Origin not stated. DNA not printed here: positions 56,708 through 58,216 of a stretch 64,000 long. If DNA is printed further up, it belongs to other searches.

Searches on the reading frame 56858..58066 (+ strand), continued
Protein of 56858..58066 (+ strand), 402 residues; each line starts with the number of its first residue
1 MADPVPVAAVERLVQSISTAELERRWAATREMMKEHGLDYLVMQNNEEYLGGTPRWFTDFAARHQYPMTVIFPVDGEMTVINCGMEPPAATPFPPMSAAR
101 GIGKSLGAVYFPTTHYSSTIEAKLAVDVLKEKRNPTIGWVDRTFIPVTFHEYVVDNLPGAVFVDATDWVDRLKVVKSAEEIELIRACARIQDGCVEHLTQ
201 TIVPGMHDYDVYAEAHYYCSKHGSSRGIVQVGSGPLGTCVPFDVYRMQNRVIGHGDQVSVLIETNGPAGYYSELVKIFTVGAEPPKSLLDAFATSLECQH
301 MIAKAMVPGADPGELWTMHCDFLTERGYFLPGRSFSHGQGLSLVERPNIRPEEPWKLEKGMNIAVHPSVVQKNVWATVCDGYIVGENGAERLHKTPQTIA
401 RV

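Call 51: search_protein_families(library=ncbifam, proteins=[L002:3293-4957:+, L002:11277-11891:+, L002:11941-12750:+, L001:11320-11991:+, L006:11222-12592:+, L006:13481-14413:+, L006:14474-15820:+, L006:4424-5362:+, L006:12603-13484:+], max_evalue=1e-10)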
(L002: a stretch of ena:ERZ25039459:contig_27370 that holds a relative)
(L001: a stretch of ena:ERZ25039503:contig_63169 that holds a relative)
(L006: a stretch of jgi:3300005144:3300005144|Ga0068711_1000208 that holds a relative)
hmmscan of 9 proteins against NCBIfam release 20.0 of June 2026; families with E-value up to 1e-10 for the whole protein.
L002:3293-4957:+ (554 aa): 50 families (the best 25 are shown)
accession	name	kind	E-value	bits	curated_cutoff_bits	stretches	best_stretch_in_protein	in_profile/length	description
NF005485.1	PRK07092.1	equivalog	2.4e-111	373.1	493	1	7-551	5-519/523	benzoylformate decarboxylase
TIGR00118.1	acolac_lg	equivalog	2.6e-85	287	538.35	1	4-552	2-536/557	biosynthetic-type acetolactate synthase large subunit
NF006122.0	PRK08266.1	subfamily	4.9e-78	262.9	571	1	4-552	5-526/543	hypothetical protein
NF004919.0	PRK06276.1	equivalog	2.5e-77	260.5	866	1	4-552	2-540/582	acetolactate synthase large subunit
NF005760.0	PRK07586.1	equivalog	3.3e-76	257.3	363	2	4-274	2-271/514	acetolactate synthase large subunit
NF006203.0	PRK08327.1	equivalog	2.2e-75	254.3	456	1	3-550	9-568/571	thiamine pyrophosphate-requiring protein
NF006052.0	PRK08199.1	subfamily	6.9e-75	252.4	539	1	3-552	8-539/559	thiamine pyrophosphate protein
NF004710.0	PRK06048.1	equivalog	8.4e-74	249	976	1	2-552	7-539/561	acetolactate synthase large subunit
NF005860.0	PRK07789.1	equivalog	1e-71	242.1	881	1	3-551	34-579/615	acetolactate synthase large subunit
NF005712.0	PRK07524.1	subfamily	7.9e-69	232.5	500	1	5-551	5-530/536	5-guanidino-2-oxopentanoate decarboxylase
NF008431.0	PRK11269.1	equivalog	4.6e-67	226.8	791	1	3-551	4-556/591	glyoxylate carboligase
NF005364.0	PRK06882.1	equivalog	5.6e-67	226.4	1083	1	5-547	6-540/574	acetolactate synthase 3 large subunit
NF005058.0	PRK06466.1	equivalog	4.2e-66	223.6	951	1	5-543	6-539/574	acetolactate synthase 3 large subunit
NF006187.0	PRK08322.1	equivalog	8e-66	222.6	509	1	4-551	3-529/548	acetolactate synthase large subunit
NF005713.0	PRK07525.1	subfamily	3.1e-65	220.7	620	1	5-551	8-563/592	sulfoacetaldehyde acetyltransferase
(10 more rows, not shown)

L002:11277-11891:+ (204 aa): 2 families
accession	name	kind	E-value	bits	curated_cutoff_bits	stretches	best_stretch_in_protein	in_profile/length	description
NF008517.0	PRK11440.1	equivalog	9.6e-12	45.2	195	1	11-203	10-187/188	hydrolase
NF050097.1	BiurAmidohydBiuH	equivalog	1.1e-11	44.7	370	0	8-188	17-202/221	biuret amidohydrolase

L002:11941-12750:+ (269 aa): 202 families (the best 25 are shown)
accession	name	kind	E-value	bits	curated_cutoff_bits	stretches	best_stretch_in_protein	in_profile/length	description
NF009466.0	PRK12826.1-2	subfamily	4e-58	196.8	222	1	8-267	3-246/248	3-oxoacyl-ACP reductase FabG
NF009093.0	PRK12429.1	subfamily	2.5e-56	190.9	258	1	5-267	2-258/259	3-hydroxybutyrate dehydrogenase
NF005559.1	PRK07231.1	subfamily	5.4e-54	183.3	215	1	5-265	1-247/249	glucose 1-dehydrogenase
NF004198.0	PRK05653.1-3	equivalog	1.6e-52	178.5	296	1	5-267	4-248/248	3-oxoacyl-ACP reductase FabG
NF005681.0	PRK07478.1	subfamily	3.5e-52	177.3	267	1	5-265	3-249/254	SDR family oxidoreductase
NF009931.0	PRK13394.1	subfamily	1.1e-50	172.6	340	1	5-267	4-261/262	3-hydroxybutyrate dehydrogenase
NF006493.1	PRK08936.1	subfamily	4.7e-50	170.3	420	1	3-267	2-252/261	glucose-1-dehydrogenase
NF004791.0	PRK06138.1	equivalog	5.4e-50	170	312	1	5-266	2-250/252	SDR family oxidoreductase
TIGR01963.1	PHB_DH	subfamily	1.7e-49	168.4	307.05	1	9-265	2-252/255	3-hydroxybutyrate dehydrogenase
NF006366.0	PRK08589.1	equivalog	2.4e-48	164.8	386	1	4-265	2-252/272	SDR family oxidoreductase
NF005909.0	PRK07890.1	subfamily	1.7e-47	161.9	258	1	6-266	5-258/260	short chain dehydrogenase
TIGR03971.1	SDR_subfam_1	subfamily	9.9e-47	159.5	300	1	6-265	1-268/271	mycofactocin-coupled SDR family oxidoreductase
NF006070.0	PRK08213.1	subfamily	1.7e-46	158.9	279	1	6-267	10-258/259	gluconate 5-dehydrogenase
NF005472.0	PRK07067.1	equivalog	2.1e-46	158.6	338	1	5-267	3-256/257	L-iditol 2-dehydrogenase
NF004818.0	PRK06172.1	equivalog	2.2e-46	158.2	336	1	5-265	4-250/253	SDR family oxidoreductase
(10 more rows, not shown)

L001:11320-11991:+ (223 aa): 1 family
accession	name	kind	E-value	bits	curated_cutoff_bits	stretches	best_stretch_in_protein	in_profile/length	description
TIGR03035.1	trp_arylform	equivalog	7.5e-27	94.6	223.05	1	10-218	1-202/206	arylformamidase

L006:11222-12592:+ (456 aa): 30 families (the best 25 are shown)
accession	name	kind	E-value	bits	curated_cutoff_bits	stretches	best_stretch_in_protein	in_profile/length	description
NF006559.0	PRK09060.1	equivalog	1.3e-70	237.9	482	1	2-445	5-431/444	dihydroorotase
TIGR02033.1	D-hydantoinase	equivalog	1.8e-62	211.8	393.25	1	6-451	3-452/454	dihydropyrimidinase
NF004839.0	PRK06189.1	equivalog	1.2e-61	208.7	631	1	1-451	2-445/451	allantoinase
TIGR03178.1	allantoinase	equivalog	1.9e-61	208.3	357.85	1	3-445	1-434/441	allantoinase AllB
TIGR00857.1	pyrC_multi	subfamily_domain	6.6e-60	203.2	279.05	1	21-438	7-411/412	dihydroorotase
NF002668.0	PRK02382.1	equivalog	1.2e-56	192.2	452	1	1-451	3-426/436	dihydroorotase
NF009941.0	PRK13404.1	subfamily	3.4e-54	184.3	647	1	3-451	5-459/478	dihydropyrimidinase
NF006837.0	PRK09357.1-2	equivalog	8.3e-54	182.8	575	1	5-440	4-426/428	dihydroorotase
NF005751.0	PRK07575.1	equivalog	3.7e-51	174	529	2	297-441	283-425/440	dihydroorotase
NF006688.0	PRK09236.1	equivalog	9.1e-50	169.7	535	2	297-442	289-432/444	dihydroorotase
NF058539.1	ergo_uti2_ErtD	equivalog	4.2e-49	167.7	650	1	7-452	6-446/449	hydantoin-5-propionate amidohydrolase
NF006845.0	PRK09357.2-6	equivalog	8.8e-49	166.3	728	2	231-438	221-427/428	dihydroorotase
NF006836.0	PRK09357.1-1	equivalog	5e-47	160.6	538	1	19-442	16-430/432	dihydroorotase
NF006841.0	PRK09357.2-2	equivalog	6.4e-46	156.9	640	1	37-438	32-419/421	dihydroorotase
NF005960.0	PRK08044.1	equivalog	8e-46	156.6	688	1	2-452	3-449/453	allantoinase AllB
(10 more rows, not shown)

L006:13481-14413:+ (310 aa): 7 families
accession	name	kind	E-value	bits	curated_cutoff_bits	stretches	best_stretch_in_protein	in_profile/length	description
NF005574.0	PRK07259.1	equivalog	1.2e-93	313.4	269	1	7-307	4-302/304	dihydroorotate dehydrogenase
TIGR01037.2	pyrD_sub1_fam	subfamily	3.1e-82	276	270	1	8-305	1-297/300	dihydroorotate dehydrogenase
NF041011.1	dihydoor_dh_Arch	equivalog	3.7e-45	154.2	330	1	11-306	2-286/289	dihydroorotate dehydrogenase PyrD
NF006183.0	PRK08318.1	equivalog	4.6e-28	98.1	335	1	98-306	99-318/422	NAD-dependent dihydropyrimidine dehydrogenase subunit PreA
NF002702.0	PRK02506.1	equivalog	9.4e-28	97.2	301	1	6-275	2-276/313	dihydroorotate oxidase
NF003652.0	PRK05286.2-5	equivalog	6.2e-14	51.9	267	1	4-288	47-340/353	quinone-dependent dihydroorotate dehydrogenase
NF005741.0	PRK07565.1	subfamily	6.9e-14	51.7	303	1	94-307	98-306/335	dihydroorotate dehydrogenase-like protein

L006:14474-15820:+ (448 aa): 13 families
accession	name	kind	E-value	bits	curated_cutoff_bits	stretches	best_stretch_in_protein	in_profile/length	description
NF052536.2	CoM_syn_XcbD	exception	9.2e-131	436.6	600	1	10-429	19-438/443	3-sulfopropionylcysteine synthase XcbD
NF006500.1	PRK08937.2-4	subfamily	6.8e-129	430.5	626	1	11-437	20-446/448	adenylosuccinate lyase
NF006554.0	PRK09053.1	equivalog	3.1e-111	372.4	595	1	9-433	17-444/453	3-carboxy-cis,cis-muconate cycloisomerase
TIGR00928.1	purB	equivalog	6.9e-95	318.4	326.2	1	10-433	10-435/436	adenylosuccinate lyase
TIGR02426.1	protocat_pcaB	equivalog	3.9e-83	279.2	355.75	1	9-331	10-329/338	3-carboxy-cis,cis-muconate cycloisomerase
NF052556.1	NtrsucLyaStm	equivalog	5.4e-81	272.8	650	1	14-430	31-460/466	nitrosuccinate lyase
NF004631.0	PRK05975.1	equivalog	5.8e-57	193.3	371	1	11-310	21-315/352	3-carboxy-cis,cis-muconate cycloisomerase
NF006764.0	PRK09285.1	equivalog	2.4e-25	88.9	446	1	87-431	112-453/456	adenylosuccinate lyase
TIGR00838.1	argH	equivalog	6e-16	58.5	279.5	1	86-283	95-290/455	argininosuccinate lyase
NF002563.0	PRK02186.1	subfamily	2.1e-13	49.5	625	1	86-352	504-769/890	argininosuccinate lyase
NF008909.0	PRK12273.1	subfamily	3.1e-13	49.4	510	1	94-287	139-339/474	aspartate ammonia-lyase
TIGR00979.1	fumC_II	equivalog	3.4e-11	42.6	664.75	1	102-287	141-334/458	class II fumarate hydratase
NF008964.0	PRK12308.1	equivalog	5.4e-11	41.5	657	1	86-290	97-299/624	argininosuccinate lyase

L006:4424-5362:+ (312 aa): 21 families
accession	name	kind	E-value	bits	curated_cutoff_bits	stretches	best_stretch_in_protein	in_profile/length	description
NF041369.1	Dhydh_Halo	equivalog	3.5e-59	200.5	400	1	18-310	17-304/305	D-2-hydroxyacid dehydrogenase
TIGR01327.1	PGDH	equivalog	5.3e-42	144.3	454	1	25-302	22-304/525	phosphoglycerate dehydrogenase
NF009714.1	PRK13243.1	equivalog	2.7e-40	138.7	455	1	40-309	45-324/332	glyoxylate reductase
NF012013.0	PRK15469.1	equivalog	1.2e-38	133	403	1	13-277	13-277/312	glyoxylate/hydroxypyruvate reductase GhrA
NF005069.0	PRK06487.1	equivalog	1.9e-32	112.6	448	1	17-308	22-320/320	2-hydroxyacid dehydrogenase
NF011938.0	PRK15409.1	equivalog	1.2e-30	106.7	492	1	133-302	142-312/324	glyoxylate/hydroxypyruvate reductase GhrB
NF005027.0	PRK06436.1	equivalog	2.1e-30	105.9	261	1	56-308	45-289/303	2-hydroxyacid dehydrogenase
NF005750.0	PRK07574.1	equivalog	7.7e-30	104.2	329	1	55-302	107-360/386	NAD-dependent formate dehydrogenase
NF005387.0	PRK06932.1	equivalog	5.4e-29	101.2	492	1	132-298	143-309/314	2-hydroxyacid dehydrogenase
NF008759.0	PRK11790.1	equivalog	6.3e-29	100.9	404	1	29-281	40-299/410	phosphoglycerate dehydrogenase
NF006263.0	PRK08410.1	equivalog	5e-26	91.8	389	1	35-302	34-310/311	D-2-hydroxyacid dehydrogenase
NF000492.1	vanH_gen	exception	3.4e-18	65.8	540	1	127-253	132-252/312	D-lactate dehydrogenase VanH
NF001309.0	PRK00257.1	equivalog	3.1e-17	62.6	434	1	134-280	114-259/379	4-phosphoerythronate dehydrogenase PdxB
NF006374.0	PRK08605.1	subfamily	3.8e-16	59.1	356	1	83-256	90-266/332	D-lactate dehydrogenase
NF000371.1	vanH_Agroup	exception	4.2e-15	55.8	700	1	130-288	140-301/322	VanH-A/VanH-Pt family D-lactate dehydrogenase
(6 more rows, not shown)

L006:12603-13484:+ (293 aa): 10 families
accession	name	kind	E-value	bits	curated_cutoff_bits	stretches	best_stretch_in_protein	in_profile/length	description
NF000799.0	PRK00054.1-4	equivalog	1.2e-53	181.8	314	1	9-291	6-257/258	dihydroorotate dehydrogenase electron transfer subunit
NF000797.0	PRK00054.1-2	equivalog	7.3e-41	140.2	270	1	8-291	15-266/267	dihydroorotate dehydrogenase electron transfer subunit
NF004862.0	PRK06222.1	subfamily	3e-40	138.5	220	1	11-251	3-231/281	sulfide/dihydroorotate dehydrogenase-like FAD/NAD-binding protein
NF000798.0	PRK00054.1-3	equivalog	1.8e-38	132.6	219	1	8-250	6-224/244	dihydroorotate dehydrogenase electron transfer subunit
NF009414.0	PRK12778.1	equivalog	1.4e-37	129.4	1103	1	12-249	4-229/752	bifunctional dihydroorotate dehydrogenase B NAD binding subunit/NADPH-dependent glutamate synthase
NF000796.0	PRK00054.1-1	equivalog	2.1e-31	109.1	224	1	36-254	29-221/254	dihydroorotate dehydrogenase electron transfer subunit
NF009413.0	PRK12775.1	equivalog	5.3e-26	90.7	1895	1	26-251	18-231/1006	putative trifunctional 2-polyprenylphenol hydroxylase/glutamate synthase subunit beta/ferritin domain-containing protein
NF009415.0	PRK12779.1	equivalog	3.2e-15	55.1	1519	1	4-255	645-901/944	putative bifunctional glutamate synthase subunit beta/2-polyprenylphenol hydroxylase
TIGR02911.1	sulfite_red_B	equivalog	1.2e-13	50.8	288.6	1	34-246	29-238/261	anaerobic sulfite reductase subunit AsrB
NF006220.0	PRK08345.1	subfamily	5.8e-12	45.4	395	0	26-127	31-128/294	cytochrome-c3 hydrogenase subunit gamma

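Call 69: find_related_loci(query=A5, collection=metagenome_contigs, flank=8000)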
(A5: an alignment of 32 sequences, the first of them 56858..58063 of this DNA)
Query A5 (402 aa) in metagenome_contigs; peptide patterns used: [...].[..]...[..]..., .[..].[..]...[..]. (x = any residue, [..] = any of these).
600 stretches matched a pattern (row limit reached: there are more); 550 encode a relative of the query (tblastn E <= 1e-3); the best 80 are kept; 80 distinct loci.
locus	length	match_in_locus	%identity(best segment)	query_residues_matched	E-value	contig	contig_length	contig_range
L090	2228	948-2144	67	1-399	0e+0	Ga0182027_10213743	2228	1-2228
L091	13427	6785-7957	64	11-402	5e-176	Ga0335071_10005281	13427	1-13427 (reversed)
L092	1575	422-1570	65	11-394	0e+0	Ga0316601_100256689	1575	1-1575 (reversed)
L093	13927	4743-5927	62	1-399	2e-170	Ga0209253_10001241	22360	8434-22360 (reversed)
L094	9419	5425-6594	63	11-399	4e-170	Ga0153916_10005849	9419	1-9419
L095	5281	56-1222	62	11-399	7e-169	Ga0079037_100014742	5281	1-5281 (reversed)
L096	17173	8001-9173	61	11-399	7e-164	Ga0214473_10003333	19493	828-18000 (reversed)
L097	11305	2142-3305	60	11-399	1e-161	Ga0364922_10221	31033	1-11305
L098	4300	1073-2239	61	11-399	5e-165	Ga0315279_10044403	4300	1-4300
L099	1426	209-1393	58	1-399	4e-174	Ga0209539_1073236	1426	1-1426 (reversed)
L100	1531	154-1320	58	11-399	6e-167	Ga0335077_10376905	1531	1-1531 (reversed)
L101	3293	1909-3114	58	11-402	3e-155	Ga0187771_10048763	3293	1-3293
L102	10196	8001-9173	58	11-399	3e-148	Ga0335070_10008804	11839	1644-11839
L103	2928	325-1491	57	11-399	4e-155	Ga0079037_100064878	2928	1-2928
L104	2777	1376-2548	56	11-399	4e-151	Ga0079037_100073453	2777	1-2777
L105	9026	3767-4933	53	11-399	2e-142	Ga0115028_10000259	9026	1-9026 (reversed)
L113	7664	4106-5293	52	1-402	7e-140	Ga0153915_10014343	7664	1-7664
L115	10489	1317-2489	53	11-402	3e-139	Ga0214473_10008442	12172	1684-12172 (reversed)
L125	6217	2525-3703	51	1-399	6e-135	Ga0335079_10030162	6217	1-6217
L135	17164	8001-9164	49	11-399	2e-128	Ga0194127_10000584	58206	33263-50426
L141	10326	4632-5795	50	11-399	1e-124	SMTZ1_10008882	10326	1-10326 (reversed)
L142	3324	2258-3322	51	1-362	1e-125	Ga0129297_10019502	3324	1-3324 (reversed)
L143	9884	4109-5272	48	11-399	2e-121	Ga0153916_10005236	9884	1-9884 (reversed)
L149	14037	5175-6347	48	11-402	1e-118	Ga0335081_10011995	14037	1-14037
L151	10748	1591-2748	48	11-399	8e-116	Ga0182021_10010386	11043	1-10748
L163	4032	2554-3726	46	11-402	7e-114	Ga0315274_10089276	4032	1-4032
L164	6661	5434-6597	45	11-399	5e-112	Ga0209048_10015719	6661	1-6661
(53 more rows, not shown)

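Call 71: predict_structure(alignment_id=A5)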
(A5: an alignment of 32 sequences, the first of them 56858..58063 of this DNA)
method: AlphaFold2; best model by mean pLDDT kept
length: 402 residues; sequences in the alignment: 32
mean_pLDDT: 89.9   pTM: 0.89
mean pLDDT of the five models: 89.9, 89.3, 87.7, 87.2, 80.8
residues with pLDDT >= 90: 275; 70-90: 93; 50-70: 34; < 50: 0
segments of 3 or more residues with pLDDT < 50: none
pLDDT, mean of each block of 10 residues (from residue 1): 58 76 95 98 77 80 72 94 75 74 81 77 94 97 90 97 96 95 95 98 96 95 86 92 81 97 89 96 96 98 98 97 96 91 91 95 96 93 97 97 96
secondary structure, 60 per line:
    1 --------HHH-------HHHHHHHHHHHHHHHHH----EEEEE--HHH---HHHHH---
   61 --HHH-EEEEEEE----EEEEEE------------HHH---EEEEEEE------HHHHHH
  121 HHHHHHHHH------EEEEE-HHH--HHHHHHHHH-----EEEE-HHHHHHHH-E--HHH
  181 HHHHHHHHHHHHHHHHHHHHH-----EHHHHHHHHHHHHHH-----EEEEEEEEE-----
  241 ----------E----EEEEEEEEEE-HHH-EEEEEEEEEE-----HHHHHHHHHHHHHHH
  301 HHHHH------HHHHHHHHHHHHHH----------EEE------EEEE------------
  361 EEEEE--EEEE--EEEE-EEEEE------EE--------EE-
elements in order: H19-35 E40-44 H53-57 E67-73 E78-83 E102-108 H115-129 E136-140 H147-155 E161-164 H166-173 H178-201 H208-221 E227-235 E256-265 E271-280 H286-305 H312-325 E336-338 E345-348 E361-365 E368-371 E374-377 E379-383
